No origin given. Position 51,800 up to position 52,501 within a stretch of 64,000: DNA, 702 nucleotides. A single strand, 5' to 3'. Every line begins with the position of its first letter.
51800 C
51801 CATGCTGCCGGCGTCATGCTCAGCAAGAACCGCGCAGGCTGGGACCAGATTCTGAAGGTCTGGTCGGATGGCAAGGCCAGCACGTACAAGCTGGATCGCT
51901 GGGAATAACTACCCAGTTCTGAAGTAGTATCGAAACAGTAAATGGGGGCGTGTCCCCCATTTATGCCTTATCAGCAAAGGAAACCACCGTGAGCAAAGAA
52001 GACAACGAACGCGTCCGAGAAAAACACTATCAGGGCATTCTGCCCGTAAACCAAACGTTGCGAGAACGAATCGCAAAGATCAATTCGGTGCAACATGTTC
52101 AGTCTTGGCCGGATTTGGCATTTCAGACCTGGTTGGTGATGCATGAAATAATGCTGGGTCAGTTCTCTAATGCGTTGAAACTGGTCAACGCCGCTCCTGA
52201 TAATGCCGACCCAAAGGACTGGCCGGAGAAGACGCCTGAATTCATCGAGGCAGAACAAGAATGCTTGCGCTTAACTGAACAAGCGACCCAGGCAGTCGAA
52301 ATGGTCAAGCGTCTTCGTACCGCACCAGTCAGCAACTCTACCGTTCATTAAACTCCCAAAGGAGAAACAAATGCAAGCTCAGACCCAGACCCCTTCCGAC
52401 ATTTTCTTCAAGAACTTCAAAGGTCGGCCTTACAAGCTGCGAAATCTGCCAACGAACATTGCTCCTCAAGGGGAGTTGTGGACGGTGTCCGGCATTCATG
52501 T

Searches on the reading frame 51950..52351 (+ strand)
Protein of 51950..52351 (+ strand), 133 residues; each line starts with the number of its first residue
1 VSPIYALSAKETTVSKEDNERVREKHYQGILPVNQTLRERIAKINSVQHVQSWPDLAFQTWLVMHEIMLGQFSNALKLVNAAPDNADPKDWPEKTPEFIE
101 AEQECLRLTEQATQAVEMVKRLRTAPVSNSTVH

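Call 3: search_protein_families(library=ncbifam, proteins=[window:51950-52351:+], max_evalue=0.1)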
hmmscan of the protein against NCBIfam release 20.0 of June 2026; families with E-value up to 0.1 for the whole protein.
window:51950-52351:+ (133 aa): 0 families

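Call 4: search_protein_families(library=pfam, proteins=[window:51950-52351:+], max_evalue=0.1)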
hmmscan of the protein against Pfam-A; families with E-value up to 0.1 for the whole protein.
window:51950-52351:+ (133 aa): 1 family
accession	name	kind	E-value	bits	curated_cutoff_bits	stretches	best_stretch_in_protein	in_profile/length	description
PF09295.16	ChAPs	-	0.013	15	20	1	38-122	249-333/395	ChAPs (Chs5p-Arf1p-binding proteins)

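Call 6: search_protein_families(library=phrogs, proteins=[window:51950-52351:+], max_evalue=0.01)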
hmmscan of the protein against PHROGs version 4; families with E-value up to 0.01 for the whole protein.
window:51950-52351:+ (133 aa): 0 families
